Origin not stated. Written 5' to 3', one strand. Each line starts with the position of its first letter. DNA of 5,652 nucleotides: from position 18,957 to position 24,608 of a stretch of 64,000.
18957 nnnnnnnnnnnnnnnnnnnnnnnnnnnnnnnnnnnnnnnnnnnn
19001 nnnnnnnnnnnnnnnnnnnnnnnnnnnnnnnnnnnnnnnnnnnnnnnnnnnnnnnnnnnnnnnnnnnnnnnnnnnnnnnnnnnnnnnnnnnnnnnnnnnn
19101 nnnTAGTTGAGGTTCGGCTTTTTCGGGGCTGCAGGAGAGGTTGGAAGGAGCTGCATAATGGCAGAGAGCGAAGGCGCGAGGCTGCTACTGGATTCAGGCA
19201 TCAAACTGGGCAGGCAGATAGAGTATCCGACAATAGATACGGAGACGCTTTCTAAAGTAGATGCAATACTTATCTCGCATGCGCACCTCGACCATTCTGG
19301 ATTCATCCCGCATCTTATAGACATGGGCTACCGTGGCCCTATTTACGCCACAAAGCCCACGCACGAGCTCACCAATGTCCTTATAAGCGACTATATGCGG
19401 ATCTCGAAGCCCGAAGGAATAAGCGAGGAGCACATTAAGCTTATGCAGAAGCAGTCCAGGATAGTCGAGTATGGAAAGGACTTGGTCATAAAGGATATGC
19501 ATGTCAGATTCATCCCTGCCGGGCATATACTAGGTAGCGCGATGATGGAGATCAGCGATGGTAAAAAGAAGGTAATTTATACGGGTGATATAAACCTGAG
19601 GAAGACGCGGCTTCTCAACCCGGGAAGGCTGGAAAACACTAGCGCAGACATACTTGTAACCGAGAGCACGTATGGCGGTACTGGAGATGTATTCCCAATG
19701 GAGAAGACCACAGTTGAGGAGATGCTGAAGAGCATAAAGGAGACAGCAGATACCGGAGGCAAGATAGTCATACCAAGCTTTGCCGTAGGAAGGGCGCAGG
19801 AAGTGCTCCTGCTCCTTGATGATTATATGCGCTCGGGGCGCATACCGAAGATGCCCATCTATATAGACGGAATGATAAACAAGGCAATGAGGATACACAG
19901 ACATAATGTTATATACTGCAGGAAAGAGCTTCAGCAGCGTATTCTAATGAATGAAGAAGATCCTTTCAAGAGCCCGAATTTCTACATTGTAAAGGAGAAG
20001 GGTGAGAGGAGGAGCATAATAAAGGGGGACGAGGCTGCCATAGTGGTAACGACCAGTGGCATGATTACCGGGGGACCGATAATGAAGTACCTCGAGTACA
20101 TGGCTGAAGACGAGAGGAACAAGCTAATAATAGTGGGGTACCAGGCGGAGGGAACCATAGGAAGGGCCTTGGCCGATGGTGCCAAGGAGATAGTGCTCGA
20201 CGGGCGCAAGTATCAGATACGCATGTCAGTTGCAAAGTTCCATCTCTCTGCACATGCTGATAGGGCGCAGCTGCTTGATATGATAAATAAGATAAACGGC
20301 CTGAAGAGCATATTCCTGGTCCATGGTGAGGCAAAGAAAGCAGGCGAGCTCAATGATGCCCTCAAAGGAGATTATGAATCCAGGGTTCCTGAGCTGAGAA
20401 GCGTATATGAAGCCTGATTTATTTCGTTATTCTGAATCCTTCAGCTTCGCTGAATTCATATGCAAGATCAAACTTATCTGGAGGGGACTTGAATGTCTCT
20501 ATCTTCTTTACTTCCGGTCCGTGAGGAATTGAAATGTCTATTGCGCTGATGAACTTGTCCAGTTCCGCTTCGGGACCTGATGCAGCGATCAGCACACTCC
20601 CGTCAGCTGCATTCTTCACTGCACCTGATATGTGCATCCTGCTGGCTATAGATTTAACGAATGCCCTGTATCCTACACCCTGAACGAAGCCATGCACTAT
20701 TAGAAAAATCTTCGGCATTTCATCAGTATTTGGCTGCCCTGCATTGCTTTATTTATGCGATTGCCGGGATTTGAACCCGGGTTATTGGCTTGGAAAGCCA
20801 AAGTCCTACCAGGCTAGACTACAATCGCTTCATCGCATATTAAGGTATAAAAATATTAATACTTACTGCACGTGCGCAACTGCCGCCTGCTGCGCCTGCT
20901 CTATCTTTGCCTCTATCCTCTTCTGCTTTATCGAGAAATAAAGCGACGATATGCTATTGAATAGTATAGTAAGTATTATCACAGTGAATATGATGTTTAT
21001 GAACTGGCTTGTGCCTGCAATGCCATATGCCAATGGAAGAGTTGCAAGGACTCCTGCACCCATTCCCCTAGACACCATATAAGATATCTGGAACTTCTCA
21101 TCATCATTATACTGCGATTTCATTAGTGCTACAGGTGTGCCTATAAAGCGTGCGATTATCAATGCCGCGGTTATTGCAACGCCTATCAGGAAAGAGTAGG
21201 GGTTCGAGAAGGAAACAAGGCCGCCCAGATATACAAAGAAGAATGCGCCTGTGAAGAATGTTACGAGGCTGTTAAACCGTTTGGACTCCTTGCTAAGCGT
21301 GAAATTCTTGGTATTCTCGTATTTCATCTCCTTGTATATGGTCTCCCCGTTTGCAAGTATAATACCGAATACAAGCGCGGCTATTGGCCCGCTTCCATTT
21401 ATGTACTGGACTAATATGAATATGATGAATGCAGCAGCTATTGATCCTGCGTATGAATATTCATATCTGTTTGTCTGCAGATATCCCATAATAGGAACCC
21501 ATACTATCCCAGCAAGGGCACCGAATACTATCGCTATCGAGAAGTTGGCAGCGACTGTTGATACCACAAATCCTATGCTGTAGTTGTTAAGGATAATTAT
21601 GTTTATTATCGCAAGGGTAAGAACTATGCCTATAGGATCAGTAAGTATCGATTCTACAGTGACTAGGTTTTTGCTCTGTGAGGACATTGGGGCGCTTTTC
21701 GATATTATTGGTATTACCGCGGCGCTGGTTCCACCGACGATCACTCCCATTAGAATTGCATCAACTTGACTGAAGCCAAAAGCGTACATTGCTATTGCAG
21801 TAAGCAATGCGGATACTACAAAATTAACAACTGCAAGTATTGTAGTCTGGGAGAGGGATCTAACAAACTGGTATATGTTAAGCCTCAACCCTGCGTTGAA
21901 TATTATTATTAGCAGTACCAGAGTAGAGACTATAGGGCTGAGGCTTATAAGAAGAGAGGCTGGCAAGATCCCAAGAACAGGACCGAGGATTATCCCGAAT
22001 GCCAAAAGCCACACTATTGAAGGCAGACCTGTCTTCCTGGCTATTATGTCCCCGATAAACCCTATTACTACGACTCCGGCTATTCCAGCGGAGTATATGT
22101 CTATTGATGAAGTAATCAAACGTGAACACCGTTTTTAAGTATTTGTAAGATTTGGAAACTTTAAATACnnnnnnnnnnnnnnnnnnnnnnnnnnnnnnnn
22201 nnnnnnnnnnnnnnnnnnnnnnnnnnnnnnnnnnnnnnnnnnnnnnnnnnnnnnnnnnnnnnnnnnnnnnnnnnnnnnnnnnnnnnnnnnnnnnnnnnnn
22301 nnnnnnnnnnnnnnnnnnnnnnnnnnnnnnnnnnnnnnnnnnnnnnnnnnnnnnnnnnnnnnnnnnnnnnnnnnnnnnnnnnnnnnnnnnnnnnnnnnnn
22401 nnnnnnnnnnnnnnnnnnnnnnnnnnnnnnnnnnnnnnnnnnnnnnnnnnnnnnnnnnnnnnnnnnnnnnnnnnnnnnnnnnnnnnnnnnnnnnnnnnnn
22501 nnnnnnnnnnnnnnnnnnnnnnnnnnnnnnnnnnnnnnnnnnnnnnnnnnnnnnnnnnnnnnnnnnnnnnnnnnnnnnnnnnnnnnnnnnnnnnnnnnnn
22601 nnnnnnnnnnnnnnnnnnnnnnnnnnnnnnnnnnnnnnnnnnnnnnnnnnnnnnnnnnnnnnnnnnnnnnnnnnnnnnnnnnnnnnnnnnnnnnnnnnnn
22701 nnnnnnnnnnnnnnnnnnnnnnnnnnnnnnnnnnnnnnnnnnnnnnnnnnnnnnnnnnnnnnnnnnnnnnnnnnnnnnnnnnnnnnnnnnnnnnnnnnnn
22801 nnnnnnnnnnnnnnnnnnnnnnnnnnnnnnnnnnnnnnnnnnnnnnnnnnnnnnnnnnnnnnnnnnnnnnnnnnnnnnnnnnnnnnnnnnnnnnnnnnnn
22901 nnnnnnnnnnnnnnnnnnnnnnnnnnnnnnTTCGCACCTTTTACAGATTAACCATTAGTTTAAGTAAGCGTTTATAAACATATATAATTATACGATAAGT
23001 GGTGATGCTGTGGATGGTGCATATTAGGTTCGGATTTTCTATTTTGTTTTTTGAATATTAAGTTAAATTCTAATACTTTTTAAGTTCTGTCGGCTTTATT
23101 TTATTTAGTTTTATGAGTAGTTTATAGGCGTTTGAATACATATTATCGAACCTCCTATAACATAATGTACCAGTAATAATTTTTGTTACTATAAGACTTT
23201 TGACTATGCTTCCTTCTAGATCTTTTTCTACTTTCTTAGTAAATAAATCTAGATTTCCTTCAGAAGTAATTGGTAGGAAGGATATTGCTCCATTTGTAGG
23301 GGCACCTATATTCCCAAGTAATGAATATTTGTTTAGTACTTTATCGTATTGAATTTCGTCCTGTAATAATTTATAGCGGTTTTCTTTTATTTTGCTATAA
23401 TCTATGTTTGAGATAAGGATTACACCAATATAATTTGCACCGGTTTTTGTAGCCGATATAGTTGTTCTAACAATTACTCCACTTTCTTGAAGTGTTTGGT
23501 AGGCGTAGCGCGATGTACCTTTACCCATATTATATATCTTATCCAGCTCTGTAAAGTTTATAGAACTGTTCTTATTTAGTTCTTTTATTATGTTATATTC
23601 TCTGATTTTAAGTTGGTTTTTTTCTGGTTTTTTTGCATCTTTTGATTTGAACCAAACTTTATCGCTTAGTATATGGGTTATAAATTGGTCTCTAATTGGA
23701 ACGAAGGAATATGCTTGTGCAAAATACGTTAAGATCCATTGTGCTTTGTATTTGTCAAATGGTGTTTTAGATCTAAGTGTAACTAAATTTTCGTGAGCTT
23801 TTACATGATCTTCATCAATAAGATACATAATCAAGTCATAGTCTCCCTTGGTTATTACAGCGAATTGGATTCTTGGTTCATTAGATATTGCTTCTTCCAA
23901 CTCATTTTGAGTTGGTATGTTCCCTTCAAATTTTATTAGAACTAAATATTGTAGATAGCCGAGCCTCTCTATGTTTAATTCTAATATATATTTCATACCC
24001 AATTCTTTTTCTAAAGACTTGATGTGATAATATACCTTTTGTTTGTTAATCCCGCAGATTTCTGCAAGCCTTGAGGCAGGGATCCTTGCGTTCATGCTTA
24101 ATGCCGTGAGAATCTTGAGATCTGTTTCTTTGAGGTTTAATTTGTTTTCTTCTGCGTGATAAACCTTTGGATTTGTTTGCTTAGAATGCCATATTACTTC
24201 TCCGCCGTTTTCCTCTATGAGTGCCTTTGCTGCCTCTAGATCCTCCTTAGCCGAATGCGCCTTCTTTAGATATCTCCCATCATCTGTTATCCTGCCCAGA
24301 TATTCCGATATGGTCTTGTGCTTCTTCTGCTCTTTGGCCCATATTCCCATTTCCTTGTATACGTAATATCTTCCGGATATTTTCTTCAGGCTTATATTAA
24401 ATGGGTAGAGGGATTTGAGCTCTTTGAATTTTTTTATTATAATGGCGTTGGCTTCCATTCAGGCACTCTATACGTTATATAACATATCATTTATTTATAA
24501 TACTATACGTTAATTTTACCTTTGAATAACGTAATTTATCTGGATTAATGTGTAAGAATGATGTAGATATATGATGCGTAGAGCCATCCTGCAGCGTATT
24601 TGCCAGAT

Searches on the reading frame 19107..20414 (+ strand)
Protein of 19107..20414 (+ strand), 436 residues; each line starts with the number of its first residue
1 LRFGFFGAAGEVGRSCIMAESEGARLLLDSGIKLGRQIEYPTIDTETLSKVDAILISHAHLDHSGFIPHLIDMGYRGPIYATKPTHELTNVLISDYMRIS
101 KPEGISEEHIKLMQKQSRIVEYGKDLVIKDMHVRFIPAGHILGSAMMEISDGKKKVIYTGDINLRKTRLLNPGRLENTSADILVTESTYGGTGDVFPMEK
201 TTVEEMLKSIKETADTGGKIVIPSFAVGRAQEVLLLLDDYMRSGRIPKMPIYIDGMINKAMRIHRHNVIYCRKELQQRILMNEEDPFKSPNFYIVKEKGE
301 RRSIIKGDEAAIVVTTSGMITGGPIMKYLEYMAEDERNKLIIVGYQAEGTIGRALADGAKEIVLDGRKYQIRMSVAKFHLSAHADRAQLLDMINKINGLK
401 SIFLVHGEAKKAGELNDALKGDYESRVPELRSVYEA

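Call 75: search_protein_families(library=pfam, proteins=[window:19107-20414:+], max_evalue=0.001)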
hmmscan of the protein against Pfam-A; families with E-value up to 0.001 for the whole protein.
window:19107-20414:+ (436 aa): 6 families
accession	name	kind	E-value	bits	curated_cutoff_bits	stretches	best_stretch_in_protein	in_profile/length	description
PF10996.14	Beta-Casp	-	3.7e-32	111.8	27.7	1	230-355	1-120/120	Beta-Casp domain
PF16661.11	Lactamase_B_6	-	1.4e-15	57.7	27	1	21-178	4-178/193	Metallo-beta-lactamase superfamily domain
PF07521.17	RMMBL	-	8.7e-13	48.5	21.6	1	369-420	2-53/63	Zn-dependent metallo-hydrolase RNA specificity domain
PF00753.33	Lactamase_B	-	6.4e-12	46.3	22.7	1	10-205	2-179/196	Metallo-beta-lactamase superfamily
PF12706.13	Lactamase_B_2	-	1.4e-10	41.5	27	1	25-187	2-164/200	Beta-lactamase superfamily domain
PF13483.12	Lactamase_B_3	-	0.00047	20.6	24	0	12-64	5-50/160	Beta-lactamase superfamily domain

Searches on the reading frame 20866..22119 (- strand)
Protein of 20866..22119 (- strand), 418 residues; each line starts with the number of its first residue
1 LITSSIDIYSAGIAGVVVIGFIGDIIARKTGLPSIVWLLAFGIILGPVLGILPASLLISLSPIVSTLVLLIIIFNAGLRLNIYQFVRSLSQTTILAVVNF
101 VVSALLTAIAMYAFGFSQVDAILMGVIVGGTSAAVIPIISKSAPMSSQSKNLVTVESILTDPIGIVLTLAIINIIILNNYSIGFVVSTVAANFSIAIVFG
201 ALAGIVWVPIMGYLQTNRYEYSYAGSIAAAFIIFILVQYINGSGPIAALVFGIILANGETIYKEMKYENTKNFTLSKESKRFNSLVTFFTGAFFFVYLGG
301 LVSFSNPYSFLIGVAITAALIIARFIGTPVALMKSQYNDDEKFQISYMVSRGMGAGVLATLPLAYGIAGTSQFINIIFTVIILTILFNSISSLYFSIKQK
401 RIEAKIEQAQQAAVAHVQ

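Call 76: search_protein_families(library=pfam, proteins=[window:20866-22119:-], max_evalue=0.001)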
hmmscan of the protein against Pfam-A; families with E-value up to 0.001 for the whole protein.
window:20866-22119:- (418 aa): 1 family
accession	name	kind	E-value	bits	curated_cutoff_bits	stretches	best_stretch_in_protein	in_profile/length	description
PF00999.27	Na_H_Exchanger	-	9.2e-38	130.5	26.2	1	20-390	4-367/375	Sodium/hydrogen exchanger, transmembrane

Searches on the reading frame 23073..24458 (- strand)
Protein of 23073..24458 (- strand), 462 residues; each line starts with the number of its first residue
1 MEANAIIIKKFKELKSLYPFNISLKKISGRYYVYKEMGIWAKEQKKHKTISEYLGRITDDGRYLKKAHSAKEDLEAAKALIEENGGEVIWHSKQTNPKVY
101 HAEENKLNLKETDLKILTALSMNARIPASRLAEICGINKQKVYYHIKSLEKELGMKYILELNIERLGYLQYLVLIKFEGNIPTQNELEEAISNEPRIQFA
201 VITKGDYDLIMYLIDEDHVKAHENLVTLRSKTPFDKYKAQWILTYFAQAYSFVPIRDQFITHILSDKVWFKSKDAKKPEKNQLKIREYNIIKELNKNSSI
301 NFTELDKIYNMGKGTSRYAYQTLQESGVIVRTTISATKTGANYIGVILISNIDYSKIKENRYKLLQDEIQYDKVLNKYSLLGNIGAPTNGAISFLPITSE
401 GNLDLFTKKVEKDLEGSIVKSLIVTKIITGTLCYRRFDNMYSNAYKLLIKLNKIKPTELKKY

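Call 76: search_protein_families(library=pfam, proteins=[window:23073-24458:-], max_evalue=0.001)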
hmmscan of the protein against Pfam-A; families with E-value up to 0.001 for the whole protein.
window:23073-24458:- (462 aa): 4 families
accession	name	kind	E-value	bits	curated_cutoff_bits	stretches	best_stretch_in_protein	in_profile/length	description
PF13412.12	HTH_24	-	1.5e-13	50.5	21.9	1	110-152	2-44/48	Winged helix-turn-helix DNA-binding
PF13404.12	HTH_AsnC-type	-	1.6e-07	31.4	27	1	111-150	3-42/42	AsnC-type helix-turn-helix domain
PF12840.13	HTH_20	-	1.8e-05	25.1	27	1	113-151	6-44/51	Helix-turn-helix domain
PF01978.25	TrmB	-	0.00017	21.8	25.6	1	106-151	3-48/68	Sugar-specific transcriptional regulator TrmB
